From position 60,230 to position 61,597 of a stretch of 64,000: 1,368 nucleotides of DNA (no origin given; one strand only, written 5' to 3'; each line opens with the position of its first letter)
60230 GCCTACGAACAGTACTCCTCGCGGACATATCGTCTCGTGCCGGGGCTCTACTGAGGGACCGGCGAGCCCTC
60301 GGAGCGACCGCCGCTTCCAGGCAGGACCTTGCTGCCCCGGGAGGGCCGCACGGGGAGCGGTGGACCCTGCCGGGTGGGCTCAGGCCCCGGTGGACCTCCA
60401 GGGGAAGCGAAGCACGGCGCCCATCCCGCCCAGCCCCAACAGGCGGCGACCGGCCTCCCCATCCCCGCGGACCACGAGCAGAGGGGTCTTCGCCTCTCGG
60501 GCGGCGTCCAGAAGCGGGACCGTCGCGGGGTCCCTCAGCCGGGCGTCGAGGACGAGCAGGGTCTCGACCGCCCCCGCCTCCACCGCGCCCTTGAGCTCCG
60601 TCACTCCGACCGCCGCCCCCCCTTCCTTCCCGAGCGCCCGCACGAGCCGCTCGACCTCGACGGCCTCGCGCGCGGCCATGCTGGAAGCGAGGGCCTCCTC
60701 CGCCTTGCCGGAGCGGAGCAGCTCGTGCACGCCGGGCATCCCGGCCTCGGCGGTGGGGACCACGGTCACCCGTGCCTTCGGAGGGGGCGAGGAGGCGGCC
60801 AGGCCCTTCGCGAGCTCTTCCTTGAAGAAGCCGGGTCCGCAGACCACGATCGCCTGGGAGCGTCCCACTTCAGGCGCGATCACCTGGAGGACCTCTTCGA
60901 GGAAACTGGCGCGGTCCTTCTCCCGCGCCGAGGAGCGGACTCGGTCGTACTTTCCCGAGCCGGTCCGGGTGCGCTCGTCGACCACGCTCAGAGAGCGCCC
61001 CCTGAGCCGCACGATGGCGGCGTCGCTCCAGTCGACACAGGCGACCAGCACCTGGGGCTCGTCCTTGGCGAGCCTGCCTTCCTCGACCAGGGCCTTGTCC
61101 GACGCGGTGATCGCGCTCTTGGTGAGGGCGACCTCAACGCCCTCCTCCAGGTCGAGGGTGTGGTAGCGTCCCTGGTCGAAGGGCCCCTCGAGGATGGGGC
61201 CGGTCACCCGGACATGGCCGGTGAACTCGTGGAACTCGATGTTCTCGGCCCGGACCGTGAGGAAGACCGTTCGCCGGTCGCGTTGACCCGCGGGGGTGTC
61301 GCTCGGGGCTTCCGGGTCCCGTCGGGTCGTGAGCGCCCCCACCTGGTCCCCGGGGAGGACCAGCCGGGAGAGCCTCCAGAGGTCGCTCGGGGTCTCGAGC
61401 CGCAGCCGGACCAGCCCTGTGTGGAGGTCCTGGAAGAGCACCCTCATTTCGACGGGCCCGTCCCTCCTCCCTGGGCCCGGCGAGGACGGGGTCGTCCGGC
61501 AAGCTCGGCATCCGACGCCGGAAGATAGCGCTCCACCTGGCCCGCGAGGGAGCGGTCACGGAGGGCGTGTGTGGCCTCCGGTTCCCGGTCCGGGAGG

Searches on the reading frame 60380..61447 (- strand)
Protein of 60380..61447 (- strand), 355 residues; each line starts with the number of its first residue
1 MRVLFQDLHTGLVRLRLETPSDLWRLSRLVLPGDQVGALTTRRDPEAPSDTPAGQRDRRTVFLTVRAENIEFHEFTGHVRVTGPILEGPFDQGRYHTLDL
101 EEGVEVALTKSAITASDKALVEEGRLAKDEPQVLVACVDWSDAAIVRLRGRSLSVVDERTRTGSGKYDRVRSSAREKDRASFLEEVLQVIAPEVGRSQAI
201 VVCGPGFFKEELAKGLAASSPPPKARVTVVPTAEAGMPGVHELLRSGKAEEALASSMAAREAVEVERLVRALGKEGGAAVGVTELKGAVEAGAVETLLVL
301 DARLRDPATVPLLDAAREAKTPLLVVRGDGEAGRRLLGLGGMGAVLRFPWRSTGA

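Call 22: search_protein_families(library=pfam, proteins=[window:60380-61447:-], max_evalue=0.0001)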
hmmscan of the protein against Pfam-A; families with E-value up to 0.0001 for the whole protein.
window:60380-61447:- (355 aa): 3 families
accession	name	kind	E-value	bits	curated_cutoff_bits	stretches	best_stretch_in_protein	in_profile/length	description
PF03463.20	eRF1_1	-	9.1e-20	71.3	23.8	1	1-112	1-110/123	eRF1 domain 1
PF03465.20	eRF1_3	-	5.5e-10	40.1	25.8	1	259-349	2-105/106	eRF1 domain 3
PF03464.20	eRF1_2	-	1.5e-07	32.2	27.1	1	164-253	43-131/133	eRF1 domain 2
